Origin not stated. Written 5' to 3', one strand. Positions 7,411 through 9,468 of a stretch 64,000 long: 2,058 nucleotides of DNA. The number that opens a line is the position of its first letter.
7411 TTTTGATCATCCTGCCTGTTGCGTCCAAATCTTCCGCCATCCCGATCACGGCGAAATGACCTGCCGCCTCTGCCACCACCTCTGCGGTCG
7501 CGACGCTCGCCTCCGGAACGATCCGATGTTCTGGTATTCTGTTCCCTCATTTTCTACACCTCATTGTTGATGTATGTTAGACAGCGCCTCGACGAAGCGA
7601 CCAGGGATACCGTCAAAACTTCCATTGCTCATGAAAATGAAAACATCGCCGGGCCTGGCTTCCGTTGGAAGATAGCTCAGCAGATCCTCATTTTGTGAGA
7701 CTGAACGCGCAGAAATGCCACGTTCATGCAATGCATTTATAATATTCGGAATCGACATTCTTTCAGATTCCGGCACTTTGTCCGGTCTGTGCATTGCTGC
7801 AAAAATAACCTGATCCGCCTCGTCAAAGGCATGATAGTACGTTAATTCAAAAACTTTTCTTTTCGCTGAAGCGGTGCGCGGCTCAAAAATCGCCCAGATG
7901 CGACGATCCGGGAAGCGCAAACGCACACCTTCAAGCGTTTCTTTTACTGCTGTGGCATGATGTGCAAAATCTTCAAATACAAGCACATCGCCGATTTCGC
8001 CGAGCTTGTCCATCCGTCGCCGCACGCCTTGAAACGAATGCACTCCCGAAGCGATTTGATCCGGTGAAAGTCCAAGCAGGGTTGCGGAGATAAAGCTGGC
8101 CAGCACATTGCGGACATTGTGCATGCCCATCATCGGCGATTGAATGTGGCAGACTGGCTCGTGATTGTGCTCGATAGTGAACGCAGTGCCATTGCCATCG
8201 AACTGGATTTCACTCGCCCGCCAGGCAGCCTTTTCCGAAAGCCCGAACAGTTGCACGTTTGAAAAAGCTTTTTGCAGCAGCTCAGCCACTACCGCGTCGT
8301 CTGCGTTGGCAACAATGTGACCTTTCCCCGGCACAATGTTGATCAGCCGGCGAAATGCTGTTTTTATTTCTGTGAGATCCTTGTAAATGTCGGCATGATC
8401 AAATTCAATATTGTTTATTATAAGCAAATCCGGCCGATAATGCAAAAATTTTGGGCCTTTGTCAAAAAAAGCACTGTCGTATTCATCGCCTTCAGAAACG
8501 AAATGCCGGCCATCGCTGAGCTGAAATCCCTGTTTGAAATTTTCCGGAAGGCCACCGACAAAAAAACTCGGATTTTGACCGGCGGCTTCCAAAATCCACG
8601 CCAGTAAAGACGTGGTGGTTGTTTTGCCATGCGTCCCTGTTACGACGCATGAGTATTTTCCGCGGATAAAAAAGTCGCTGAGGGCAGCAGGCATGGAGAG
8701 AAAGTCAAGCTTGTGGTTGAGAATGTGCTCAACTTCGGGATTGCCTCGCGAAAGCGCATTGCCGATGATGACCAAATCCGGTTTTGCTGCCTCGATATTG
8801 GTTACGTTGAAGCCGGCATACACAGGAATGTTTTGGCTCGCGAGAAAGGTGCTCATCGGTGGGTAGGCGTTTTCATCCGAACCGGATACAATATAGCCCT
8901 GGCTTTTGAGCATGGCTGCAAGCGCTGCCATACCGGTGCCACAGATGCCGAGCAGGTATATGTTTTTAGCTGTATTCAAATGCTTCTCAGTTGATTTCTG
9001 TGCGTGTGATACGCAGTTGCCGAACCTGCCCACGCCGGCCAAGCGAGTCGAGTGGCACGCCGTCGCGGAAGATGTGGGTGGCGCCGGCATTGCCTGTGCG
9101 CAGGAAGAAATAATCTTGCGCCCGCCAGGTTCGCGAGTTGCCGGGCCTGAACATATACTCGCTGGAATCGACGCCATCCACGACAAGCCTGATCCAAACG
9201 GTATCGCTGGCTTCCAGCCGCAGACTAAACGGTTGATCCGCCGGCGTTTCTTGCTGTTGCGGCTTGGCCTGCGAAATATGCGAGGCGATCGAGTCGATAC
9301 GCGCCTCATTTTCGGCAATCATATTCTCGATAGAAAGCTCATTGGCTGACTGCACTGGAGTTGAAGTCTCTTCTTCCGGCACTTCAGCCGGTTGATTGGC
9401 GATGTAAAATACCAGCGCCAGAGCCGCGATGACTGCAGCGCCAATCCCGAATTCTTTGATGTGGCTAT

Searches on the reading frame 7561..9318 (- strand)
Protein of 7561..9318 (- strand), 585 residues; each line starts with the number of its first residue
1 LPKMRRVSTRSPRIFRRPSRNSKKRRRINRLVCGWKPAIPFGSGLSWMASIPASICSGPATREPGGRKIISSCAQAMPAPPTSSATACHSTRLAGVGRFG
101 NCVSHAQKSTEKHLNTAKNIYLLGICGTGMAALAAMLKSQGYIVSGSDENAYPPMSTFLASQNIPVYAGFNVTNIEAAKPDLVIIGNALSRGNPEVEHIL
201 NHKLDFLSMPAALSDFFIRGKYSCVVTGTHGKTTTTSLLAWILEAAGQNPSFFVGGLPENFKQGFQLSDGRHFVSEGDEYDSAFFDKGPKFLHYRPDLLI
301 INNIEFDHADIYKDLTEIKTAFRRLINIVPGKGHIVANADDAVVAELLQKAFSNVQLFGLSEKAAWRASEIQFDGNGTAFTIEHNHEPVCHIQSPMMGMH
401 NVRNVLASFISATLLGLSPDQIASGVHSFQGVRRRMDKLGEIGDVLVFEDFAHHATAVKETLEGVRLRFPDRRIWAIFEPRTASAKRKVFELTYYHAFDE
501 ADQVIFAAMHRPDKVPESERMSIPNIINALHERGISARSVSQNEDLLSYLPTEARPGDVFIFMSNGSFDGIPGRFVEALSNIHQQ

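Call 36: search_protein_families(library=pfam, proteins=[window:7561-9318:-], max_evalue=0.001)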
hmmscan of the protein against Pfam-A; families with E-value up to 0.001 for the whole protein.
window:7561-9318:- (585 aa): 3 families
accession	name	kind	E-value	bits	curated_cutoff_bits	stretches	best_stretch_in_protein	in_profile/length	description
PF08245.18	Mur_ligase_M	-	1.2e-28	100.8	24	1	226-411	1-199/200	Mur ligase middle domain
PF01225.30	Mur_ligase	-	1.9e-16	60.7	21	1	120-217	2-91/95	Mur ligase family, catalytic domain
PF02875.26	Mur_ligase_C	-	1.1e-12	49.3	28.4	1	434-566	1-127/127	Mur ligase, glutamate ligase domain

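Call 77: find_related_loci(query=window:7564-8979:-, collection=metagenome_contigs, flank=10000)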
Query window:7564-8979:- (472 aa) in metagenome_contigs; peptide patterns used: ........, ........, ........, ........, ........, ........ (x = any residue, [..] = any of these).
600 stretches matched a pattern (row limit reached: there are more); 575 encode a relative of the query (tblastn E <= 1e-3); the best 80 are kept; 80 distinct loci.
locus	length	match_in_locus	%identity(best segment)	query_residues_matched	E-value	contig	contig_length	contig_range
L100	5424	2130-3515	52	1-463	1e-170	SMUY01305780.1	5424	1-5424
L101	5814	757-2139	52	5-466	5e-166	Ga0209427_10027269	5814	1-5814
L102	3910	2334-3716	51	5-466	1e-167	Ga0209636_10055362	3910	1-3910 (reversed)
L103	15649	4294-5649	51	6-458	2e-151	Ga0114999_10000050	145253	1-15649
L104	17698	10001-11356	51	6-458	2e-151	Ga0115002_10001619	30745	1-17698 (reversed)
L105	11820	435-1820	50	4-466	2e-157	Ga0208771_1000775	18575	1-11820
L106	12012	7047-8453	49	1-470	4e-147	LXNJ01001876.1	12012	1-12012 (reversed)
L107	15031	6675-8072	48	6-470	9e-146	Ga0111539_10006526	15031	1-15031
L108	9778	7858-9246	47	5-466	4e-145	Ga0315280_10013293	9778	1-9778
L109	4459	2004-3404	47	1-466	7e-148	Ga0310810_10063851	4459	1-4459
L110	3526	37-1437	47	2-467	4e-150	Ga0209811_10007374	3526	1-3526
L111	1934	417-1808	47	4-466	1e-155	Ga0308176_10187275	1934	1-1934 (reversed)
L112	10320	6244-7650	47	6-466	1e-144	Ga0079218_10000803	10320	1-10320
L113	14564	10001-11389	47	1-463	2e-142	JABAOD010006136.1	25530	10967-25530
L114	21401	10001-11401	47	1-466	2e-142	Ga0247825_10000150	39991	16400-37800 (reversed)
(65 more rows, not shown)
